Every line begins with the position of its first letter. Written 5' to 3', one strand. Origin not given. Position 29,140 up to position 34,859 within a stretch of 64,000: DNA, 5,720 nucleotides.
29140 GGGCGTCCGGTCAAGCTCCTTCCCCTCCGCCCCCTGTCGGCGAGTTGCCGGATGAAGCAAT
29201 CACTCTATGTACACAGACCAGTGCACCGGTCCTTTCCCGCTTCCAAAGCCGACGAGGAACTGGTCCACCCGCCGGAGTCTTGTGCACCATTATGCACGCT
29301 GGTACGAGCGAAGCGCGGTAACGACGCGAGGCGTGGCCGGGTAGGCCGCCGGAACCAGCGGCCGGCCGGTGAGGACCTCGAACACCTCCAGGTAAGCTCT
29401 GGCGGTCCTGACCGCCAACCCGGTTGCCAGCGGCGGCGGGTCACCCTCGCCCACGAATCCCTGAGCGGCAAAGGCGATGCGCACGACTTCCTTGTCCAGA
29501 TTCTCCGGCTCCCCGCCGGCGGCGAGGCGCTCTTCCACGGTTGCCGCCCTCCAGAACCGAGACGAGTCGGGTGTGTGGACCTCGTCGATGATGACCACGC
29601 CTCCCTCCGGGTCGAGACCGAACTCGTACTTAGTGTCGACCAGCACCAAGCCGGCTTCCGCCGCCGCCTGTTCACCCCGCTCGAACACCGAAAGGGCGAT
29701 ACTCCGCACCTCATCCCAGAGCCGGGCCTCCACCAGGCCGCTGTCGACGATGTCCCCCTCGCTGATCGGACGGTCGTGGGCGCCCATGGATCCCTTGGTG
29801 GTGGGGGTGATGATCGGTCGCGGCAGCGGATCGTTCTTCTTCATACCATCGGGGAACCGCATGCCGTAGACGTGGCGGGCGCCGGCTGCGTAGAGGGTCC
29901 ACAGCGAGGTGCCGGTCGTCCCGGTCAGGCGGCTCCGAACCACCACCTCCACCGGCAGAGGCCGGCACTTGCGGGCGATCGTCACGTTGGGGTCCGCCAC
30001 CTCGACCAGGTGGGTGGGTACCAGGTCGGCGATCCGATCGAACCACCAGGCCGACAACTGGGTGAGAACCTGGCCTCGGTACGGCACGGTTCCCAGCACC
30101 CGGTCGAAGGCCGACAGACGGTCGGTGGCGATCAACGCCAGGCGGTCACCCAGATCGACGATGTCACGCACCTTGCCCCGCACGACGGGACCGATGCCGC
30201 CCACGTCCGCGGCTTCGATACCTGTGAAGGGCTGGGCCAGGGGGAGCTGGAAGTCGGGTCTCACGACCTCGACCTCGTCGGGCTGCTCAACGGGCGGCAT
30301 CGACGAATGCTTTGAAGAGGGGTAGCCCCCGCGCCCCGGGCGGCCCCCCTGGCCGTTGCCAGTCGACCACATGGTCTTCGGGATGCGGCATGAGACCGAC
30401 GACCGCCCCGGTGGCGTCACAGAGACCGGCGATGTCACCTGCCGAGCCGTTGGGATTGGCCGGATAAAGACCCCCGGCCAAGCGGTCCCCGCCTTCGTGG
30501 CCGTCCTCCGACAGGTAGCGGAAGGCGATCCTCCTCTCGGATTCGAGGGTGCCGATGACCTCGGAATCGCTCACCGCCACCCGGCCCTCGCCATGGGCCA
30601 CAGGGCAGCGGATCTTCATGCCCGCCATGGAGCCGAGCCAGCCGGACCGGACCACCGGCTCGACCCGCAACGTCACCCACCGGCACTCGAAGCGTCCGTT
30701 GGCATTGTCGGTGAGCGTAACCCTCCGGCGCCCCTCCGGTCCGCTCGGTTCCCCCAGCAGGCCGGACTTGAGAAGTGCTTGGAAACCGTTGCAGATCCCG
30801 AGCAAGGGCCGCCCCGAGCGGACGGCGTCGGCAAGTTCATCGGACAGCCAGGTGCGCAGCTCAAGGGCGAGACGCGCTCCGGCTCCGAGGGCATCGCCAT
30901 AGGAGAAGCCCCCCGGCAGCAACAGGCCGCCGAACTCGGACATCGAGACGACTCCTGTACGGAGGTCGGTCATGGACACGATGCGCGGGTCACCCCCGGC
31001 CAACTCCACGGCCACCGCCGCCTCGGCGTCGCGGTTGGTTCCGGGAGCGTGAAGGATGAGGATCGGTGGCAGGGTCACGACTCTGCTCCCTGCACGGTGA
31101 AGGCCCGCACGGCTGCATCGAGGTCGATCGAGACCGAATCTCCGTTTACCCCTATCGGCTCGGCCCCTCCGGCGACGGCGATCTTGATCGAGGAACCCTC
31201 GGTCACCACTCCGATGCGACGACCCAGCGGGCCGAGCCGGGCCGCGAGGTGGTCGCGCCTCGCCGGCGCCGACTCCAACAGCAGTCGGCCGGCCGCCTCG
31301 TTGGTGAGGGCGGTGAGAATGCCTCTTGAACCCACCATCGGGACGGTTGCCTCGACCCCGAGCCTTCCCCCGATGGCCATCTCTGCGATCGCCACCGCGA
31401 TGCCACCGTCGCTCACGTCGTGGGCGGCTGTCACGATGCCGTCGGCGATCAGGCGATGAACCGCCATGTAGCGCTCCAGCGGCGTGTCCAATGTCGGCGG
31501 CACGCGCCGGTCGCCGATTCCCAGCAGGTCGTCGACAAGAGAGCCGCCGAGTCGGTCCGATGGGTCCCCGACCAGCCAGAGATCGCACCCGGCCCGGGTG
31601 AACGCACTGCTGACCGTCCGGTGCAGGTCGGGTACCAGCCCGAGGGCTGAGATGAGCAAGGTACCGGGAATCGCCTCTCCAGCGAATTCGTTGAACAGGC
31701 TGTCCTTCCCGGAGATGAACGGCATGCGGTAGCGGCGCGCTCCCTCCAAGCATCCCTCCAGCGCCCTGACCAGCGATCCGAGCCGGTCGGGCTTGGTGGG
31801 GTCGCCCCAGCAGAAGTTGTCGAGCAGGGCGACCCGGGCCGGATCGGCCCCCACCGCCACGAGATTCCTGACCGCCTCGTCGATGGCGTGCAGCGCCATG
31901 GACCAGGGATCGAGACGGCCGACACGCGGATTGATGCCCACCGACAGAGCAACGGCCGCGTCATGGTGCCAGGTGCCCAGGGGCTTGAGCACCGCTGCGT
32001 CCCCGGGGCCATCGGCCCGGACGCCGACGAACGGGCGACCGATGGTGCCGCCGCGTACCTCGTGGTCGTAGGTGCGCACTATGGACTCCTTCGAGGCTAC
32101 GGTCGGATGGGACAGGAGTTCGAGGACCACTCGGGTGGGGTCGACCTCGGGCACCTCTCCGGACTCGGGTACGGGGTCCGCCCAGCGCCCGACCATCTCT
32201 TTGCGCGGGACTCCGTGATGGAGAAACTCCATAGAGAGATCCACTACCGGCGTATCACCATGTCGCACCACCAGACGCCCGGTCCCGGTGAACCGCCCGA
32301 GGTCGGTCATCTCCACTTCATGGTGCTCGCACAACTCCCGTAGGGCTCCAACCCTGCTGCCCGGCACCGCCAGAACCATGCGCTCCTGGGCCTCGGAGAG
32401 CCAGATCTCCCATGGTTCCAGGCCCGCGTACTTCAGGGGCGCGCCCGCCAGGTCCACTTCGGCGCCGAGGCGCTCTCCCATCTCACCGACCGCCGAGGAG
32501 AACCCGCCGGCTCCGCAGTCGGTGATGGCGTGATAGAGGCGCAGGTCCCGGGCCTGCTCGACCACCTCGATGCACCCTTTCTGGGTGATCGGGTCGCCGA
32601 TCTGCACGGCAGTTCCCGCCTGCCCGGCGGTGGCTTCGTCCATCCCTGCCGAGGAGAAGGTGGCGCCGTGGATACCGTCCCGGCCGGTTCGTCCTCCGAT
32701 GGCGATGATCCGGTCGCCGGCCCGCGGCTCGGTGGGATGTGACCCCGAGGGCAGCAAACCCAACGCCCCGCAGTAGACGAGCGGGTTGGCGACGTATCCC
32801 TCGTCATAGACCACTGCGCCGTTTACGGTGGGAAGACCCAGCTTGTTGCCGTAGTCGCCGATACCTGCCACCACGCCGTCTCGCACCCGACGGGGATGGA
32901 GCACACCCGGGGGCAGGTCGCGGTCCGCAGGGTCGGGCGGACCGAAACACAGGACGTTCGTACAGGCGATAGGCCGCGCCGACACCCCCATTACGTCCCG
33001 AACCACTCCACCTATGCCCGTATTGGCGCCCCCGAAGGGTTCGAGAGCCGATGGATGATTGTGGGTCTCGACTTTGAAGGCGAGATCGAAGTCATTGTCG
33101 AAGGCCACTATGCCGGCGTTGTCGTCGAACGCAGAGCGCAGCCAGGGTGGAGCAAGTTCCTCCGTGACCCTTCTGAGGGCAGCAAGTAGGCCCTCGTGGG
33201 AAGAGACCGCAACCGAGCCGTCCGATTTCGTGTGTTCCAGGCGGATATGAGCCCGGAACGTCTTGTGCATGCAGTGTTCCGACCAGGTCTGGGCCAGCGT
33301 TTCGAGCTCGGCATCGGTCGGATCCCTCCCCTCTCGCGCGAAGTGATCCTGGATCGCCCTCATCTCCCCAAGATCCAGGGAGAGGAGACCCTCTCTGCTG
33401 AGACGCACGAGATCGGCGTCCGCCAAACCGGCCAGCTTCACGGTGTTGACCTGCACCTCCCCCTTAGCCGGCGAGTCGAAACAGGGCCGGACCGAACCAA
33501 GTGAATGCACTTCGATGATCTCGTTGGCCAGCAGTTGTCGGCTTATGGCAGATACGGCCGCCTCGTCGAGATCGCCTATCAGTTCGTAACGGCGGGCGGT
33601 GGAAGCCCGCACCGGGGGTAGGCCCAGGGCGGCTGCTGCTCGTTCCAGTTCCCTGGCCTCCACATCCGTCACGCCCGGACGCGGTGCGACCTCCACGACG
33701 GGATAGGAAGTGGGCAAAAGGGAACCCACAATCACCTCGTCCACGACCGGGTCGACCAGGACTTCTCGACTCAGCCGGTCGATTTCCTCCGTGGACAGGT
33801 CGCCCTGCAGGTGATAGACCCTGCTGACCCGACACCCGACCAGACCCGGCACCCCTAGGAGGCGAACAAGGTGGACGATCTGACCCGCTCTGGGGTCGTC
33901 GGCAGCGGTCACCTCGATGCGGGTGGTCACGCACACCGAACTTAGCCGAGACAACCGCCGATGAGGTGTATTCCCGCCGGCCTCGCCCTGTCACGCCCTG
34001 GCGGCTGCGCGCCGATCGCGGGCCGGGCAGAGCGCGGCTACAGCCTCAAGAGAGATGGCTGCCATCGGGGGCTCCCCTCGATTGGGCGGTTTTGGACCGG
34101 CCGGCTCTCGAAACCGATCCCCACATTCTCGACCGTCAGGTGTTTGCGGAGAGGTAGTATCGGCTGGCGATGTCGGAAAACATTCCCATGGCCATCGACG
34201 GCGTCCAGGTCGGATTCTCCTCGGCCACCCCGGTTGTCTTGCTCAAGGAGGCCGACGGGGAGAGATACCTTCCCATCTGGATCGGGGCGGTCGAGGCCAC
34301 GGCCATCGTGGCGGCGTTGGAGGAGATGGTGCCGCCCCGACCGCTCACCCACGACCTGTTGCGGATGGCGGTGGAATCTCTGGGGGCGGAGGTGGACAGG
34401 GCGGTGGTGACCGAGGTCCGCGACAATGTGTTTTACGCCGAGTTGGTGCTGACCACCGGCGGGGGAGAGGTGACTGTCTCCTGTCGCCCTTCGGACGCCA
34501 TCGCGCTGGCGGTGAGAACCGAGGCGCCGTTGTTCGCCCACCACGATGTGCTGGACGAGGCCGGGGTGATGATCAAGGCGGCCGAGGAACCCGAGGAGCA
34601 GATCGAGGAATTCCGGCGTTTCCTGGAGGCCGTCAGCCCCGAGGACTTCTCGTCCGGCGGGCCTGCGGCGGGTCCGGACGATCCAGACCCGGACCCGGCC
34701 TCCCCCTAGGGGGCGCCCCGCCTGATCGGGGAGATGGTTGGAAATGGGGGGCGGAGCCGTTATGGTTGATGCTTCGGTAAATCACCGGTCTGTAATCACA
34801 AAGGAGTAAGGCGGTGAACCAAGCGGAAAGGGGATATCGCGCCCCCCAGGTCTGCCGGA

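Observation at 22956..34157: De novo purine operon integrated into the purine-salvage gene hpt, leaving a displaced hpt 3' end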

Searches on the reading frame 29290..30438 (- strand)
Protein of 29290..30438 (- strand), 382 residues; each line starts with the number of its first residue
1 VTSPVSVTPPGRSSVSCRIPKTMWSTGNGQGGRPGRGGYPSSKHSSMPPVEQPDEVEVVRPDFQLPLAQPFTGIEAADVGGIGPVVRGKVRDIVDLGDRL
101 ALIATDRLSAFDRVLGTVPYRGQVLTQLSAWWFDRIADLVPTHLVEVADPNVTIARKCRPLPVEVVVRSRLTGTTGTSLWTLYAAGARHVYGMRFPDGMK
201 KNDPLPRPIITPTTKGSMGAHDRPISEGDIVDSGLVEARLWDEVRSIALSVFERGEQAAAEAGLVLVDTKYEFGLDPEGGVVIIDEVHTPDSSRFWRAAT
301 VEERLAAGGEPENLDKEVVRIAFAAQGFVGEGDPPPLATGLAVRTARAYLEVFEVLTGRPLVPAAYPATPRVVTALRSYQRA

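Call 4: search_protein_families(library=pfam, proteins=[window:29290-30438:-])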
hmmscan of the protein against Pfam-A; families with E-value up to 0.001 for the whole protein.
window:29290-30438:- (382 aa): 1 family
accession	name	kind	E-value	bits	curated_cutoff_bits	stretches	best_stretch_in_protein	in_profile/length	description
PF01259.24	SAICAR_synt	-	3.3e-61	207.5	20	1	86-322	3-218/233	SAICAR synthetase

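Call 83: search_protein_families(library=ncbifam, proteins=[window:29290-30300:-], max_evalue=0.00001)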
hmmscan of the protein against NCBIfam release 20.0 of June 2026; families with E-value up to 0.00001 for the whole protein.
window:29290-30300:- (336 aa): 6 families
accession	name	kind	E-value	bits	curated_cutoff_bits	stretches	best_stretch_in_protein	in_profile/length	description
NF009251.0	PRK12607.1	equivalog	9.7e-109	363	371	1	33-333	13-312/315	phosphoribosylaminoimidazolesuccinocarboxamide synthase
NF010568.0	PRK13961.1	equivalog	2.1e-64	217.6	251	1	38-313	15-294/297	phosphoribosylaminoimidazolesuccinocarboxamide synthase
TIGR00081.1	purC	equivalog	1.9e-43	148.9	189.9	1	39-313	8-272/279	phosphoribosylaminoimidazolesuccinocarboxamide synthase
NF010567.0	PRK13960.1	equivalog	5.9e-27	94.4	581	1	56-255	58-276/367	phosphoribosylaminoimidazolesuccinocarboxamide synthase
TIGR02735.1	purC_vibrio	equivalog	3.1e-25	88.7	394.2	1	55-256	56-276/365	phosphoribosylaminoimidazolesuccinocarboxamide synthase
NF010564.0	PRK13959.1-1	subfamily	1.4e-24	86.8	459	1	39-313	4-292/294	phosphoribosylaminoimidazolesuccinocarboxamide synthase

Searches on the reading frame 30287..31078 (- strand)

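Call 83: search_protein_families(library=ncbifam, proteins=[window:30287-31078:-], max_evalue=0.00001)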
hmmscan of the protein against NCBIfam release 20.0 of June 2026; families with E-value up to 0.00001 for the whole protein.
window:30287-31078:- (263 aa): 7 families
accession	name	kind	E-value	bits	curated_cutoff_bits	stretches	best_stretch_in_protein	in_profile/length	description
NF002252.0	PRK01175.1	equivalog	5.6e-55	186.2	298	1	6-244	6-236/261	phosphoribosylformylglycinamidine synthase subunit PurQ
TIGR01737.1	FGAM_synth_I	equivalog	1e-51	175.5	177.8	1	8-260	5-226/228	phosphoribosylformylglycinamidine synthase I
NF002957.0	PRK03619.1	equivalog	4.3e-46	157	212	1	8-260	5-218/222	phosphoribosylformylglycinamidine synthase subunit PurQ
TIGR01735.1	FGAM_synt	equivalog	1.1e-43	149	1123.05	1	4-246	1053-1287/1307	phosphoribosylformylglycinamidine synthase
NF003672.0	PRK05297.1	equivalog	7.1e-42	143.1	783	1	4-246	1037-1269/1290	phosphoribosylformylglycinamidine synthase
TIGR01857.1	FGAM-synthase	equivalog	4.6e-24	84.1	1057.05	1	4-235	978-1214/1239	phosphoribosylformylglycinamidine synthase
TIGR01739.1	tegu_FGAM_synt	hypoth_equivalog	6.7e-14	50.8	716.1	1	7-241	936-1177/1206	herpesvirus tegument protein/v-FGAM-synthase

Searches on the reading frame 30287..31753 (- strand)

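Call 4: search_protein_families(library=pfam, proteins=[window:30287-31753:-])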
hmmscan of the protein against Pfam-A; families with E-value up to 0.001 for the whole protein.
window:30287-31753:- (488 aa): 1 family
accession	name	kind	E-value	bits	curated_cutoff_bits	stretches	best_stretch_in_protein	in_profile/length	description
PF13507.12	GATase_5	-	2.3e-59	201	27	1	229-474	2-242/260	CobB/CobQ-like glutamine amidotransferase domain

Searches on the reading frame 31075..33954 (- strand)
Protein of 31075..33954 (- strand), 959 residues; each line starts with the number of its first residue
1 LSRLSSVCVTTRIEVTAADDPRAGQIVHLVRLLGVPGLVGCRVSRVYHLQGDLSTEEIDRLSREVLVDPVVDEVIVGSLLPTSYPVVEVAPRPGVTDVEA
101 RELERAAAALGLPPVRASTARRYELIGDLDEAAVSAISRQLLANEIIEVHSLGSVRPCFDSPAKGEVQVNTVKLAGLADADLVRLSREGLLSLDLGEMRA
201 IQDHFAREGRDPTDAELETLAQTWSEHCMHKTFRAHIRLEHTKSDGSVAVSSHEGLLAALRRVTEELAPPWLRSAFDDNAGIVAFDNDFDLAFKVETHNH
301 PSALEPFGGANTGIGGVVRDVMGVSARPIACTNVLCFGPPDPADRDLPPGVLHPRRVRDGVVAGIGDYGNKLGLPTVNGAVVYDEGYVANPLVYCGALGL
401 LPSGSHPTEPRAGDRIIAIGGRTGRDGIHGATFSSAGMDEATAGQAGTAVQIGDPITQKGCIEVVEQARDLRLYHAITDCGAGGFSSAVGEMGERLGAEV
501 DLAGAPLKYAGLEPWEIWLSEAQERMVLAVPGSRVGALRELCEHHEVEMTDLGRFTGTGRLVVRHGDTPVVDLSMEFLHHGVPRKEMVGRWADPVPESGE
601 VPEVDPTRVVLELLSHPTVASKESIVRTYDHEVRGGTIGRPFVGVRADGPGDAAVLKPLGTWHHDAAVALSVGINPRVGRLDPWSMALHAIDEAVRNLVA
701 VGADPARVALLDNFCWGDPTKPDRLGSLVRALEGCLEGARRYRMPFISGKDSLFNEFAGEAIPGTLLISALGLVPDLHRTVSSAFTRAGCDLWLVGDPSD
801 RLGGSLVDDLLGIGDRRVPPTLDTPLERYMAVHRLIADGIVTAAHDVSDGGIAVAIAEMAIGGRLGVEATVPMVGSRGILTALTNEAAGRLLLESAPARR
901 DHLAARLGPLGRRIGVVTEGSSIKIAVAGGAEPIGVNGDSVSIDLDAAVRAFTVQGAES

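Call 4: search_protein_families(library=pfam, proteins=[window:31075-33954:-])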
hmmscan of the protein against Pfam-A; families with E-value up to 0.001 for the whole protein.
window:31075-33954:- (959 aa): 4 families
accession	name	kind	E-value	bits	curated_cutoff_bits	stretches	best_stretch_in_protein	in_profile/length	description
PF02769.27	AIRS_C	-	1.5e-40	139.3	23.1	2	411-564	1-154/156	AIR synthase related protein, C-terminal domain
PF00586.29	AIRS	-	1.3e-31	109.8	24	2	278-400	2-111/112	AIR synthase related protein, N-terminal domain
PF18072.6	FGAR-AT_linker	-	1.1e-16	61.5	26.6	1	184-231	3-50/50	Formylglycinamide ribonucleotide amidotransferase linker domain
PF02700.19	PurS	-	9.6e-08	32.5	22.2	0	87-149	4-72/77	Phosphoribosylformylglycinamidine (FGAM) synthase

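Call 83: search_protein_families(library=ncbifam, proteins=[window:31075-33936:-], max_evalue=0.00001)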
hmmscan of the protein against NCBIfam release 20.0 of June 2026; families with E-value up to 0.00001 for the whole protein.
window:31075-33936:- (953 aa): 8 families
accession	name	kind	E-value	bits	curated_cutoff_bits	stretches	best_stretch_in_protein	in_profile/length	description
TIGR01736.1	FGAM_synth_II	equivalog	7e-167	556.8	525.75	1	190-923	4-696/718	phosphoribosylformylglycinamidine synthase subunit PurL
NF002290.1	PRK01213.1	equivalog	1.3e-162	542.6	648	1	191-919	5-697/723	phosphoribosylformylglycinamidine synthase subunit PurL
TIGR01857.1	FGAM-synthase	equivalog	3.2e-96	323.1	1057.05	2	279-868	308-886/1239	phosphoribosylformylglycinamidine synthase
NF003672.0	PRK05297.1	equivalog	9.9e-83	278.4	783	1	161-886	154-926/1290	phosphoribosylformylglycinamidine synthase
TIGR01735.1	FGAM_synt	equivalog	3e-75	253.6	1123.05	1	51-886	48-942/1307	phosphoribosylformylglycinamidine synthase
NF010690.0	PRK14090.1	equivalog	9.7e-73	245.4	1047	1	269-768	47-500/601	phosphoribosylformylglycinamidine synthase subunit PurL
TIGR01739.1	tegu_FGAM_synt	hypoth_equivalog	6.4e-15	54.2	716.1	1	661-870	596-807/1206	herpesvirus tegument protein/v-FGAM-synthase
NF005019.0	PRK06423.1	equivalog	3.3e-09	36.8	122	0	7-66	5-66/74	phosphoribosylformylglycinamidine synthase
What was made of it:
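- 23140..34009 (-): Relocated purine block, from promoter to 5 nt past the purN stop. Genes: purN 23145-23759, purM 23756-24757, purD 24754-26067, purF 26072-27502, purK 27499-28665, purE 28662-29153, purC 29290-30300, purQ 30287-31078, purS-purL fusion 31075-33930/33936. Pfam (call 4) and NCBIfam (call 83).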

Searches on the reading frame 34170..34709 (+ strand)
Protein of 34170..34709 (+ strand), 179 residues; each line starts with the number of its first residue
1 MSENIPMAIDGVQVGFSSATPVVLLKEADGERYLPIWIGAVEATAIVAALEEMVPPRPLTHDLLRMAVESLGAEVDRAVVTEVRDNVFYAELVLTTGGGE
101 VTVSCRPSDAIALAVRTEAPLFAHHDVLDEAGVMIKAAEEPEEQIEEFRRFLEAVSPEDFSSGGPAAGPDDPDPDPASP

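Call 5: search_protein_families(library=pfam, proteins=[window:34170-34709:+])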
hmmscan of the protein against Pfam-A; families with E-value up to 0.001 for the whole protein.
window:34170-34709:+ (179 aa): 1 family
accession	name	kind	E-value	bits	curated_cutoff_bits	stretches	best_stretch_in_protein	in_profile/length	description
PF02577.19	BFN_dom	-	1.2e-40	138.2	27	1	23-135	1-111/112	Bifunctional nuclease domain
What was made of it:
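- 34170..34709 (+): BFN-domain gene (Rv1829-like), the first gene of the right flank. It starts 12 nt after the relic TAG, exactly as after the intact hpt in empty-site genomes. Pfam BFN_dom (call 5).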

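Call 12: find_related_loci(query=window:34170-34709:+, collection=genome_contigs, flank=10000)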
Query window:34170-34709:+ (179 aa) in genome_contigs; peptide patterns used: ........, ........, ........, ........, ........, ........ (x = any residue, [..] = any of these).
600 stretches matched a pattern (row limit reached: there are more); 558 encode a relative of the query (tblastn E <= 1e-3); the best 80 are kept; 80 distinct loci.
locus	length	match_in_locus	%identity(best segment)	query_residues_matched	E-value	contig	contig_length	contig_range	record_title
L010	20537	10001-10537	98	1-179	5e-112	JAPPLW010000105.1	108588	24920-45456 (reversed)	MAG: bacterium isolate RHO3_bin_31 NODE_433_length_108588_cov_33.869570, whole genome shotgun sequence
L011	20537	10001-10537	92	1-179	3e-97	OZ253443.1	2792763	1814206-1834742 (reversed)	MAG: Acidimicrobiia bacterium isolate 563c3fc9-303a-4188-a37b-32c8faebca22 genome assembly, chromosome: 1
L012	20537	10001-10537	81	1-178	3e-87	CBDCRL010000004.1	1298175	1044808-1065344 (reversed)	MAG: Acidimicrobiia bacterium isolate a5413b3d-67ee-41a5-a32c-3d802bad4828 genome assembly, contig: contig_4, whole geno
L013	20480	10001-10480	63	3-163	6e-60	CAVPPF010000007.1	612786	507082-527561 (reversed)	MAG: uncultured Actinomycetota bacterium isolate MFD09964.bin.1.235 genome assembly, contig: contig_9904, whole genome s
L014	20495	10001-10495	58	2-167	1e-55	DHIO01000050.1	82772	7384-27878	MAG TPA_asm: Acidimicrobiia bacterium UBA4744 UBA4744_contig_671, whole genome shotgun sequence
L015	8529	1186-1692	52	5-176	2e-53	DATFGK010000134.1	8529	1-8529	MAG TPA_asm: Actinomycetota bacterium isolate SMAG_U8660 k141_1650302, whole genome shotgun sequence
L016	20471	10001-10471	57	5-163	7e-53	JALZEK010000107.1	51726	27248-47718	MAG: Actinomycetota bacterium isolate NEG bin11 SC8816-18_k127_1502749, whole genome shotgun sequence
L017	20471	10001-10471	56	7-168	9e-52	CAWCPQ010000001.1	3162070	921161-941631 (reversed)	MAG: uncultured Actinomycetota bacterium isolate MFD09368.bin.1.210 genome assembly, contig: contig_1275, whole genome s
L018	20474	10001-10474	62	2-160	2e-51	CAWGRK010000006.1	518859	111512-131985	MAG: uncultured Actinomycetes bacterium isolate MFD05747.bin.2.155 genome assembly, contig: contig_3487, whole genome sh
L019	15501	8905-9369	57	5-161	4e-51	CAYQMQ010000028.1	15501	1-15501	MAG TPA_asm: uncultured Actinomycetota bacterium isolate binchicken_co207_54 genome assembly, contig: NODE_3765_length_1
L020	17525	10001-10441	59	11-162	7e-51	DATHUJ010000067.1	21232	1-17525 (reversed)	MAG TPA_asm: Jiangellales bacterium isolate SMAG_U16104 k141_538514, whole genome shotgun sequence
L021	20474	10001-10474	54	5-164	1e-50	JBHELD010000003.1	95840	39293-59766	MAG: Actinomycetota bacterium isolate S1_bin.1.orig S1_k141_3203097, whole genome shotgun sequence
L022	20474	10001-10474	54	5-164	2e-50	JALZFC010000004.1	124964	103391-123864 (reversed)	MAG: Actinomycetota bacterium isolate NEG bin29 SC8818_NODE_4_length_124964_cov_5.722078, whole genome shotgun sequence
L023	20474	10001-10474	60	2-160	3e-50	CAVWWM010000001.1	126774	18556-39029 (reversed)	MAG: uncultured Actinomycetes bacterium isolate MFD00962.bin.2.219 genome assembly, contig: contig_106506, whole genome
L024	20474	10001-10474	60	2-160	3e-50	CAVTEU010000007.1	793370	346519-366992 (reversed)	MAG: uncultured Actinomycetes bacterium isolate MFD09267.bin.2.26 genome assembly, contig: contig_24685, whole genome sh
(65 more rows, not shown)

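Call 67: find_encoding_contigs(protein=window:34170-34709:+, flank=1500, max_places=10)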
Protein window:34170-34709:+ (179 aa): 3 contigs read that carry it; 3 places shown.
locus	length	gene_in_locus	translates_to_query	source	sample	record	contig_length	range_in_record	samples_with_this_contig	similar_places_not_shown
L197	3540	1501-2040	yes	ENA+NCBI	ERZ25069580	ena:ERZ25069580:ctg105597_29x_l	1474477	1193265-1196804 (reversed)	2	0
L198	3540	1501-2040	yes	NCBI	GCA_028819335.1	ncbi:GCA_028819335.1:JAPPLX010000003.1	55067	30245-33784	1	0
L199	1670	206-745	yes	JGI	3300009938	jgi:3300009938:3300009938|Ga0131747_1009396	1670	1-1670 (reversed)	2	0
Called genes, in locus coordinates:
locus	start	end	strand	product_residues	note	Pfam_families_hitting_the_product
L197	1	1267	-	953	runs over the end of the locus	PF02700:PurS (faint), PF18072:FGAR-AT_linker, PF00586:AIRS, PF02769:AIRS_C, PF00586:AIRS, PF02769:AIRS_C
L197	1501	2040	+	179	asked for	PF02577:BFN_dom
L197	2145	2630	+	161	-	PF13411:MerR_1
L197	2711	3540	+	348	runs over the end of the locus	PF01571:GCV_T, PF08669:GCV_T_C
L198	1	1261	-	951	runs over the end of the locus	PF02700:PurS (faint), PF18072:FGAR-AT_linker, PF00586:AIRS, PF02769:AIRS_C, PF00586:AIRS, PF02769:AIRS_C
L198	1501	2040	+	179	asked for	PF02577:BFN_dom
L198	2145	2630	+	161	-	PF13411:MerR_1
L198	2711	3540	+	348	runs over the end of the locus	PF01571:GCV_T, PF08669:GCV_T_C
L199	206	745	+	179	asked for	PF02577:BFN_dom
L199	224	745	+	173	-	PF02577:BFN_dom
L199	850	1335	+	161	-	PF13411:MerR_1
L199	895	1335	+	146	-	PF13411:MerR_1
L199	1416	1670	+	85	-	?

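Call 83: search_protein_families(library=ncbifam, proteins=[window:34170-34709:+], max_evalue=0.00001)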
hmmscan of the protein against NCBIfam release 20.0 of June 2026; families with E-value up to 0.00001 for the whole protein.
window:34170-34709:+ (179 aa): 0 families
